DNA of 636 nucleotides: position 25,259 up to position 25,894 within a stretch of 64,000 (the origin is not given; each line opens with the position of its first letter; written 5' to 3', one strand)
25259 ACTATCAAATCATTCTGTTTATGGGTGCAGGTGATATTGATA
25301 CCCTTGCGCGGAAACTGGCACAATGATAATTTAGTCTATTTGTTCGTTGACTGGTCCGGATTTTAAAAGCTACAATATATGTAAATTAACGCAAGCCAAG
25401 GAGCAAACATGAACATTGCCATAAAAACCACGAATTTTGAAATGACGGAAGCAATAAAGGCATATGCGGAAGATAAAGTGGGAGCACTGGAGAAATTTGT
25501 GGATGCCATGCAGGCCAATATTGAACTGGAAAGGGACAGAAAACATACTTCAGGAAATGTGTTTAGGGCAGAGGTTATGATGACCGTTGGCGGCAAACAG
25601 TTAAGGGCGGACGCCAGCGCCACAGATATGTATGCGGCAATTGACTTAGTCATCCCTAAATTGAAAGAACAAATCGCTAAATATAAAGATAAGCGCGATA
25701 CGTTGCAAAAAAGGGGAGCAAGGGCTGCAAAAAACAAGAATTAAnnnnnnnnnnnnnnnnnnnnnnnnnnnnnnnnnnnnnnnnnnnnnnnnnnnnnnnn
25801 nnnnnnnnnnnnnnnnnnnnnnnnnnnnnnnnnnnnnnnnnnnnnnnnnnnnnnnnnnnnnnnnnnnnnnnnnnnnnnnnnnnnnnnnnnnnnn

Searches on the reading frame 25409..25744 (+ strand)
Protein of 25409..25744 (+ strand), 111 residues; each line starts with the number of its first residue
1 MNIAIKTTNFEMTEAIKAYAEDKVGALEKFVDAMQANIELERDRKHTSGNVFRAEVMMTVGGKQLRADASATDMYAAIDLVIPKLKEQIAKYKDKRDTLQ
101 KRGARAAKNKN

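Call 15: find_encoding_contigs(protein=window:25409-25744:+, flank=6000, max_places=10)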
Protein window:25409-25744:+ (111 aa): 3 contigs read that carry it; 1 place shown.
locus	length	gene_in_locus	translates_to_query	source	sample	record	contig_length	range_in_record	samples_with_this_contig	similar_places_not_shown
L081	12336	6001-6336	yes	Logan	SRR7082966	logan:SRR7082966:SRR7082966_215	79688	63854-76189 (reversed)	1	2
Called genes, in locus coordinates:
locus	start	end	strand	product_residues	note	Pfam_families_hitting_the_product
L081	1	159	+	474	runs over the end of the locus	PF13727:CoA_binding_3, PF02397:Bac_transf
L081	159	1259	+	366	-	PF13439:Glyco_transf_4, PF00534:Glycos_transf_1, PF13692:Glyco_trans_1_4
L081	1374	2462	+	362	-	PF13439:Glyco_transf_4, PF20706:GT4-conflict, PF00534:Glycos_transf_1, PF13692:Glyco_trans_1_4, PF13524:Glyco_trans_1_2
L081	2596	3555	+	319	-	PF03033:Glyco_transf_28, PF04101:Glyco_tran_28_C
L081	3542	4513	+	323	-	PF01734:Patatin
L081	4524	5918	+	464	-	PF01225:Mur_ligase, PF08245:Mur_ligase_M, PF02875:Mur_ligase_C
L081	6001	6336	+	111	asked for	PF02482:Ribosomal_S30AE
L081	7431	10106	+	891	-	PF07517:SecA_DEAD, PF01043:SecA_PP_bind, PF21090:P-loop_SecA, PF07516:SecA_SW, PF02810:SEC-C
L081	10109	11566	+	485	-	PF02689:Herpes_Helicase (faint), PF05970:PIF1, PF13245:AAA_19, PF13604:AAA_30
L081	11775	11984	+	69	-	-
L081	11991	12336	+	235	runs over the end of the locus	PF13482:RNase_H_2, PF10108:DNA_pol_B_exo2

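Call 29: find_homologous_proteins(query=window:25409-25741:+, max_evalue=1e-10)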
Query window:25409-25741:+ (111 aa): 110 proteins with E <= 1e-10 among 112 candidates.
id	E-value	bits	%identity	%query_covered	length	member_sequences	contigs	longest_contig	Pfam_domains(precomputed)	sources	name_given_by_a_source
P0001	6.5e-63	227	100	100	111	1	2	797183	PF02482.26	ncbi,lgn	-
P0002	2.4e-48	180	79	100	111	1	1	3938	PF02482.26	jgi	jgi:putative sigma-54 modulation protein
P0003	8.2e-48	178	77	100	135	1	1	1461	PF02482.26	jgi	jgi:putative sigma-54 modulation protein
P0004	1.4e-47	178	78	99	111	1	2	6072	PF02482.26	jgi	jgi:putative sigma-54 modulation protein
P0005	2.5e-46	174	77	98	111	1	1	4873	PF02482.26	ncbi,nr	ncbi:MAG: ribosome-associated translation inhibitor RaiA [Candidatus Doudnabacteria bacterium]|nr:ri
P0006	1.3e-45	171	74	99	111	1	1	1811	PF02482.26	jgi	jgi:putative sigma-54 modulation protein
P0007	1.7e-45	171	76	99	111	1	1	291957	PF02482.26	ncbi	-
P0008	1.8e-45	171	76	100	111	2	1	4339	PF02482.26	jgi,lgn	jgi:putative sigma-54 modulation protein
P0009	2.7e-44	167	74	100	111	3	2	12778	PF02482.26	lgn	-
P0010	9.2e-44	165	72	100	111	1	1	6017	PF02482.26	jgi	jgi:putative sigma-54 modulation protein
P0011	9.7e-44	165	73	100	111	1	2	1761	PF02482.26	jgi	jgi:putative sigma-54 modulation protein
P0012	9.8e-44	165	76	100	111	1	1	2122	PF02482.26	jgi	jgi:putative sigma-54 modulation protein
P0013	1.2e-43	165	74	99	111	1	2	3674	PF02482.26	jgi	jgi:putative sigma-54 modulation protein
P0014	2.0e-43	164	74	100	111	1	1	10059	PF02482.26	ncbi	-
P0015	3.3e-43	164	71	100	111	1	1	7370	PF02482.26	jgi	jgi:putative sigma-54 modulation protein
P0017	5.4e-43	163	72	100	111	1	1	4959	PF02482.26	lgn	-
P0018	7.9e-43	162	73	89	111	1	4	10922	PF02482.26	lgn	-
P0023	6.0e-41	156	68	99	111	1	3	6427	PF02482.26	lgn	-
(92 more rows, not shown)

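Call 30: find_encoding_contigs(protein=P0007, flank=6000, max_places=2)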
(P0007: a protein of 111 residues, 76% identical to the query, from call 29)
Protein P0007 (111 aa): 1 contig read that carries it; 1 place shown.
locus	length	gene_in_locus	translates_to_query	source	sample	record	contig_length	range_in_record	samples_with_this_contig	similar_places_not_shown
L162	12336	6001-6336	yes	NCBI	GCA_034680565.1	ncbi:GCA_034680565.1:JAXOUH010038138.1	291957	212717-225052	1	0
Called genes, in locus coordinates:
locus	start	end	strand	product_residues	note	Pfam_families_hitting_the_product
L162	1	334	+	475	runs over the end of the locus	PF13727:CoA_binding_3 (weak), PF02397:Bac_transf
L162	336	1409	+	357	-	PF13439:Glyco_transf_4, PF00534:Glycos_transf_1, PF13692:Glyco_trans_1_4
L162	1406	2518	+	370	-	PF13439:Glyco_transf_4, PF20706:GT4-conflict, PF00534:Glycos_transf_1, PF13692:Glyco_trans_1_4, PF13524:Glyco_trans_1_2 (weak)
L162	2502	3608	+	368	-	PF03033:Glyco_transf_28, PF04101:Glyco_tran_28_C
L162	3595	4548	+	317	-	PF01734:Patatin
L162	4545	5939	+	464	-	PF01225:Mur_ligase, PF08245:Mur_ligase_M, PF02875:Mur_ligase_C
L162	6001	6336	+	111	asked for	PF02482:Ribosomal_S30AE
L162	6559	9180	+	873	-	PF07517:SecA_DEAD, PF01043:SecA_PP_bind, PF21090:P-loop_SecA, PF07516:SecA_SW, PF02810:SEC-C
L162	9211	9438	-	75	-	-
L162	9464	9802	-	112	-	-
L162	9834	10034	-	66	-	PF01402:RHH_1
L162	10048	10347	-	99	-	-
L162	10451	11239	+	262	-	PF02735:Ku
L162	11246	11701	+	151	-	PF01878:EVE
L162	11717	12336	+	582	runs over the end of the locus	PF09972:DUF2207, PF20990:DUF2207_C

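Call 31: find_encoding_contigs(protein=P0004, flank=6000, max_places=2)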
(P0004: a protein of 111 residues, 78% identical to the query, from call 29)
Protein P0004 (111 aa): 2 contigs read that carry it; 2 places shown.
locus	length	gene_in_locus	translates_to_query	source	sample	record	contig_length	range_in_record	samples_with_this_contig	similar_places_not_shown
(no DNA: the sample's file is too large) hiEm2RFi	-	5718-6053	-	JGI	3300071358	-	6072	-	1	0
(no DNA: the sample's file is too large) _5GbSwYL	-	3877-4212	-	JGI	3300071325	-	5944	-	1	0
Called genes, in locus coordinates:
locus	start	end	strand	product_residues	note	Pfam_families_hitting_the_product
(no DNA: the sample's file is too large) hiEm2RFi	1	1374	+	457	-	PF13727:CoA_binding_3, PF02397:Bac_transf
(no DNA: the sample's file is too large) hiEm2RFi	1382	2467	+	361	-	PF13439:Glyco_transf_4 (weak), PF00534:Glycos_transf_1, PF13692:Glyco_trans_1_4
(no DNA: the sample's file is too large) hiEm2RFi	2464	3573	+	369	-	PF13439:Glyco_transf_4, PF20706:GT4-conflict, PF00534:Glycos_transf_1, PF13692:Glyco_trans_1_4, PF13524:Glyco_trans_1_2 (weak)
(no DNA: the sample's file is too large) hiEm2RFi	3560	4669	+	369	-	PF03033:Glyco_transf_28, PF04101:Glyco_tran_28_C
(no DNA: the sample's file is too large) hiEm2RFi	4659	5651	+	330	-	PF01734:Patatin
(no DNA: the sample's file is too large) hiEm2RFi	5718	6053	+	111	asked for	PF02482:Ribosomal_S30AE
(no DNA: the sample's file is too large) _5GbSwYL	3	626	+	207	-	?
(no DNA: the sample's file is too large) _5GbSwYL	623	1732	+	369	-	PF13439:Glyco_transf_4, PF20706:GT4-conflict, PF00534:Glycos_transf_1, PF13692:Glyco_trans_1_4, PF13524:Glyco_trans_1_2 (weak)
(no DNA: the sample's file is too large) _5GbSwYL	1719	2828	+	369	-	PF03033:Glyco_transf_28, PF04101:Glyco_tran_28_C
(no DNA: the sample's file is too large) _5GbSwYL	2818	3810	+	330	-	PF01734:Patatin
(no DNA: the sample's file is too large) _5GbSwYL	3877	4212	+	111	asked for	PF02482:Ribosomal_S30AE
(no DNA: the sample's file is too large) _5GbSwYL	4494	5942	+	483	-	?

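Call 32: find_encoding_contigs(protein=P0005, flank=6000, max_places=2)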
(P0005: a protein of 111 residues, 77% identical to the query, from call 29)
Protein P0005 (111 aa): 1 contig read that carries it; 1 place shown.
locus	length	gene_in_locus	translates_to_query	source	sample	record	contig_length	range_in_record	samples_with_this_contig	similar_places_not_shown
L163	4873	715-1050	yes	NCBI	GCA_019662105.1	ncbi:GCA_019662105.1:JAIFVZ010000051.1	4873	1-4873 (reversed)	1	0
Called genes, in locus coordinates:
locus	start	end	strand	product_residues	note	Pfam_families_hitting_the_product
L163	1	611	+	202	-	PF02875:Mur_ligase_C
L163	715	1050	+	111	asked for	PF02482:Ribosomal_S30AE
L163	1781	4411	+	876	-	PF07517:SecA_DEAD, PF01043:SecA_PP_bind, PF21090:P-loop_SecA, PF07516:SecA_SW, PF02810:SEC-C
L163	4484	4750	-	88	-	-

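Call 36: find_encoding_contigs(protein=P0002, flank=5000, max_places=2)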
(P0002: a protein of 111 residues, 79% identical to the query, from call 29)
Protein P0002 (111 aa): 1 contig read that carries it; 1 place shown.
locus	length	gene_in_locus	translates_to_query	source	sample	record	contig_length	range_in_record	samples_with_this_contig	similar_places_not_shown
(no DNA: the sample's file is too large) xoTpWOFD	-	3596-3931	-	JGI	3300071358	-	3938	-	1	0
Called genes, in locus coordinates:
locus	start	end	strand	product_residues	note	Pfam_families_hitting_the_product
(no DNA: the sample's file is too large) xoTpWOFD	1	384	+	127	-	?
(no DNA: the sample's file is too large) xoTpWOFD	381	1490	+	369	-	PF13439:Glyco_transf_4, PF20706:GT4-conflict, PF00534:Glycos_transf_1, PF13692:Glyco_trans_1_4, PF13524:Glyco_trans_1_2 (weak)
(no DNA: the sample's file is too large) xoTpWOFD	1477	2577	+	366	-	PF03033:Glyco_transf_28, PF04101:Glyco_tran_28_C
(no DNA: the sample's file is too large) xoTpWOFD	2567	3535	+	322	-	PF01734:Patatin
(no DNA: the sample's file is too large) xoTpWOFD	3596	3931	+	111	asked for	PF02482:Ribosomal_S30AE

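Call 37: find_encoding_contigs(protein=P0009, flank=5000, max_places=2)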
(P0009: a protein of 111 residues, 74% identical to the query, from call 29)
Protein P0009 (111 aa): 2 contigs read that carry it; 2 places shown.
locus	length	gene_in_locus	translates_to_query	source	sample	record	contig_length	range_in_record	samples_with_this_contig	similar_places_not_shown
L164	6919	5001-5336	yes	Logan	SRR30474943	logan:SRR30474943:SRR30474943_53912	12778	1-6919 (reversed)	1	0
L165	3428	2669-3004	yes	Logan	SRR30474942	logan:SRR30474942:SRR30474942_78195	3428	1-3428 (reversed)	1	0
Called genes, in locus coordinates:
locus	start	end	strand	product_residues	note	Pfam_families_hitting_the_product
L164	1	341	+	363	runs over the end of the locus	PF13439:Glyco_transf_4, PF00534:Glycos_transf_1, PF13692:Glyco_trans_1_4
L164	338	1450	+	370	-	PF13439:Glyco_transf_4, PF20706:GT4-conflict, PF00534:Glycos_transf_1, PF13692:Glyco_trans_1_4, PF13524:Glyco_trans_1_2 (weak)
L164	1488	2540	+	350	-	PF03033:Glyco_transf_28, PF04101:Glyco_tran_28_C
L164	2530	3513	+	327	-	PF01734:Patatin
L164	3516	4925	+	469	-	PF01225:Mur_ligase, PF08245:Mur_ligase_M, PF02875:Mur_ligase_C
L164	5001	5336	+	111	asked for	PF02482:Ribosomal_S30AE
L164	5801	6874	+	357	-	PF00078:RVT_1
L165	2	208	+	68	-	?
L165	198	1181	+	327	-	PF01734:Patatin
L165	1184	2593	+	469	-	PF01225:Mur_ligase, PF08245:Mur_ligase_M, PF02875:Mur_ligase_C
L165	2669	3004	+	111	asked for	PF02482:Ribosomal_S30AE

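Call 38: find_encoding_contigs(protein=P0014, flank=5000, max_places=2)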
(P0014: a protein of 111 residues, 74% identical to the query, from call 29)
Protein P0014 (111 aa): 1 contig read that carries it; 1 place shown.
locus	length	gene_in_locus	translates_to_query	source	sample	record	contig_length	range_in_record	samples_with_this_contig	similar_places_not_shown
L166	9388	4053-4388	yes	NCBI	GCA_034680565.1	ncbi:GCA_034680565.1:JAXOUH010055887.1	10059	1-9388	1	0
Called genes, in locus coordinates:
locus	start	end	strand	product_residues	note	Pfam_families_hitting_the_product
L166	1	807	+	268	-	?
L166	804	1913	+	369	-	PF13439:Glyco_transf_4, PF20706:GT4-conflict, PF00534:Glycos_transf_1, PF13692:Glyco_trans_1_4, PF13524:Glyco_trans_1_2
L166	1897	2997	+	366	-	PF03033:Glyco_transf_28, PF04101:Glyco_tran_28_C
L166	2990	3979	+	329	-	PF01734:Patatin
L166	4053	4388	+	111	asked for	PF02482:Ribosomal_S30AE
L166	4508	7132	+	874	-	PF07517:SecA_DEAD, PF01043:SecA_PP_bind, PF21090:P-loop_SecA, PF07516:SecA_SW, PF02810:SEC-C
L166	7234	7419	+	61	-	-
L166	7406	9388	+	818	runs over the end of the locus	PF02463:SMC_N, PF13304:AAA_21 (faint), PF13476:AAA_23, PF13555:AAA_29 (weak)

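Call 45: search_protein_families(library=padloc, proteins=[L164:5801-6871:+], max_evalue=0.01)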
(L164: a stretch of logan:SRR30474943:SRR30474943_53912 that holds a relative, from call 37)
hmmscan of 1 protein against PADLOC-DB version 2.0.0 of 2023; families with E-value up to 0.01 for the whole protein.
L164:5801-6871:+ (357 aa): 37 families (the best 25 are shown)
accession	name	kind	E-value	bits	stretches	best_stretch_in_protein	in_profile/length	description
PDLC02943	RT_III-A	-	4.3e-29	99.4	2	47-203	30-183/322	-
PDLC02952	RT_VI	-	7e-28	95.7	2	39-203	6-165/279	-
PDLC02960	RT-Protease_XI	-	2.1e-27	94.3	2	39-203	6-168/506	single gene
PDLC02959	RT-Protease_XI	-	4.7e-27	93.1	2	39-203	8-170/510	single gene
PDLC02940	RT_II-A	-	8.1e-26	88.7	2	47-204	192-346/477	-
PDLC02962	RT-TIR_XII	-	1.1e-24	85.2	2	49-203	24-177/478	single gene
PDLC02942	RT_III-A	-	1.3e-24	85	2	48-203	51-203/341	-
PDLC02961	RT-TIR_XII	-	1.3e-24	85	2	70-204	49-180/475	single gene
PDLC02946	RT_III-A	-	2.5e-24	84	2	48-203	43-195/330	-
PDLC02967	RT-Toprim_I-C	-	2.8e-24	83.8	2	41-204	8-180/549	single gene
PDLC02941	RT_II-A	-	5e-24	83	2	39-201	13-172/309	-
PDLC02939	RT_II-A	-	1.2e-22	78.8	2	63-204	26-168/304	-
PDLC02948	RT_IX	-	1.8e-22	77.8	2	49-204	53-204/317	-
PDLC03739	RT_Ec107-like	-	2.1e-22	77.9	2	70-201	42-169/307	retron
PDLC02964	RT-Toprim_I-C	-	4.8e-22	76.4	2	43-204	10-181/554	single gene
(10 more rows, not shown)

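Call 46: search_protein_families(library=pfam, proteins=[L164:5801-6871:+], max_evalue=0.01)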
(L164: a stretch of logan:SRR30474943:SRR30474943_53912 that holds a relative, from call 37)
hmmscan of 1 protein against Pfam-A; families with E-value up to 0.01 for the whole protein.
L164:5801-6871:+ (357 aa): 1 family
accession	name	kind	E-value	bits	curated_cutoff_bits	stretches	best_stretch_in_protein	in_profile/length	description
PF00078.32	RVT_1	-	5.7e-10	39.7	29.6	1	75-290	5-192/205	Reverse transcriptase (RNA-dependent DNA polymerase)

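Call 47: search_protein_families(library=ncbifam, proteins=[L164:5801-6871:+], max_evalue=0.01)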
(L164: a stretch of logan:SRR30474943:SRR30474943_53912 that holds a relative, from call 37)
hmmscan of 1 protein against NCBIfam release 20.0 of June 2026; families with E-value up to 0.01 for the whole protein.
L164:5801-6871:+ (357 aa): 3 families
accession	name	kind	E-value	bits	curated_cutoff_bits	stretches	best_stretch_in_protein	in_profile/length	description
NF038233.2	retron_St85_RT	exception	1.5e-28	99.9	235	2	45-202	3-161/289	retron St85 family RNA-directed DNA polymerase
NF038237.1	retron_Ec67_fus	exception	3.7e-21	75.2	450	2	107-203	92-185/572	retron Ec67 family RNA-directed DNA polymerase/endonuclease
NF042941.1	Retron_TIR_antiphage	equivalog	4.6e-18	65.3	600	1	73-204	37-165/464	TIR domain-containing anti-phage reverse transcriptase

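Call 49: find_encoding_contigs(protein=P0018, flank=4000, max_places=4)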
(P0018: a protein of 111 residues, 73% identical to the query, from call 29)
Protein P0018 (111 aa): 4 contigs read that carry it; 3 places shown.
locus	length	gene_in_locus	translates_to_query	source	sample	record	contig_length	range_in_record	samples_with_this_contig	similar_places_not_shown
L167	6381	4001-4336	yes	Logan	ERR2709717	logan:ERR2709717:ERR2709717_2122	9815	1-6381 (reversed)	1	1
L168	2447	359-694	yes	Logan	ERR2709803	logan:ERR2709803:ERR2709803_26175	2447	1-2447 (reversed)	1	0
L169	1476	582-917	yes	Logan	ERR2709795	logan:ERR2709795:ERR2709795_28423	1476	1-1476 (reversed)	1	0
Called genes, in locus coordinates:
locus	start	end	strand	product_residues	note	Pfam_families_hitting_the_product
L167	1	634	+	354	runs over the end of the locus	PF03033:Glyco_transf_28, PF04101:Glyco_tran_28_C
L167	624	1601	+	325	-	PF01734:Patatin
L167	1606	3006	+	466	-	PF01225:Mur_ligase, PF08245:Mur_ligase_M, PF02875:Mur_ligase_C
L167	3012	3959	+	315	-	PF01565:FAD_binding_4, PF02873:MurB_C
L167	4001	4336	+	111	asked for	PF02482:Ribosomal_S30AE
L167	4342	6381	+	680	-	?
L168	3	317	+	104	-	?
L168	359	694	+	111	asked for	PF02482:Ribosomal_S30AE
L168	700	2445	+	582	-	?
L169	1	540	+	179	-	?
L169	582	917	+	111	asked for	PF02482:Ribosomal_S30AE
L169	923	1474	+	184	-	?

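Call 50: find_encoding_contigs(protein=P0008, flank=4000, max_places=3)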
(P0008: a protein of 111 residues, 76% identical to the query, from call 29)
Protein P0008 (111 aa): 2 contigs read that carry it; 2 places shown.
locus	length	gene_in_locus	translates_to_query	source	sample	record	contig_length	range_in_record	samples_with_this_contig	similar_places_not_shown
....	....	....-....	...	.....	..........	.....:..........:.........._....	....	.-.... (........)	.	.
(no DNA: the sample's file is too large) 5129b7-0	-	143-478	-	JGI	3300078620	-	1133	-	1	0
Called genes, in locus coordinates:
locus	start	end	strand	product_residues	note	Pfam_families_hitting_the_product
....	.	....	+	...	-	?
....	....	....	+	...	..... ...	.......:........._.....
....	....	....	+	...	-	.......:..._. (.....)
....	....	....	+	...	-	?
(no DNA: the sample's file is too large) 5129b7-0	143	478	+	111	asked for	PF02482:Ribosomal_S30AE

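Call 51: find_encoding_contigs(protein=P0017, flank=4000, max_places=3)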
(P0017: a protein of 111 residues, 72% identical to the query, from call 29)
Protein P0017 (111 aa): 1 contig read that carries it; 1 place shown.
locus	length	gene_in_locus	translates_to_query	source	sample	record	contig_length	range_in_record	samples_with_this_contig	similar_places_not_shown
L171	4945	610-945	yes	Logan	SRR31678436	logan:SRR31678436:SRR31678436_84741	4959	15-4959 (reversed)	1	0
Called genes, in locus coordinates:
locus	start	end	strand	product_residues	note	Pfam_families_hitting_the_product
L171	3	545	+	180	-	?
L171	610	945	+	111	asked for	PF02482:Ribosomal_S30AE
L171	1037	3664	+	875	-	PF07517:SecA_DEAD, PF01043:SecA_PP_bind, PF21090:P-loop_SecA, PF07516:SecA_SW, PF02810:SEC-C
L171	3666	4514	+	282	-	PF02810:SEC-C (weak)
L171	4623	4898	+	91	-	-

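Call 62: find_encoding_contigs(protein=P0023, flank=4000, max_places=4)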
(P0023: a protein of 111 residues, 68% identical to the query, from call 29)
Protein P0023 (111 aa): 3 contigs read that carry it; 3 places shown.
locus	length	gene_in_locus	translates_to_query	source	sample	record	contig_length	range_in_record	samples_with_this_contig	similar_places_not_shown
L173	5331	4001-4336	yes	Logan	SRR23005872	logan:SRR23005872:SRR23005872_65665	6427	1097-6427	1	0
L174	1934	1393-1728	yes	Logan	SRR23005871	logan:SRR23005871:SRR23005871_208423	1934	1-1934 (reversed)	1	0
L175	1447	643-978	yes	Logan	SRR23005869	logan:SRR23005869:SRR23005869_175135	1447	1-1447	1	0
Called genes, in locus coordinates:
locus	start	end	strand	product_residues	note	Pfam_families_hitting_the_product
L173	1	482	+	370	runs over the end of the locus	PF13439:Glyco_transf_4, PF20706:GT4-conflict, PF00534:Glycos_transf_1, PF13692:Glyco_trans_1_4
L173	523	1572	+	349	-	PF03033:Glyco_transf_28, PF13579:Glyco_trans_4_4 (weak), PF04101:Glyco_tran_28_C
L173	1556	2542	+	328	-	PF01734:Patatin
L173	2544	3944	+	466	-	PF01225:Mur_ligase, PF08245:Mur_ligase_M, PF02875:Mur_ligase_C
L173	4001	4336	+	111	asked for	PF02482:Ribosomal_S30AE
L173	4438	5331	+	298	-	?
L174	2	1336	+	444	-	?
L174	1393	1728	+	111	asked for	PF02482:Ribosomal_S30AE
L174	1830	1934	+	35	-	?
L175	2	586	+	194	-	?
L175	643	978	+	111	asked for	PF02482:Ribosomal_S30AE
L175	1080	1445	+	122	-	?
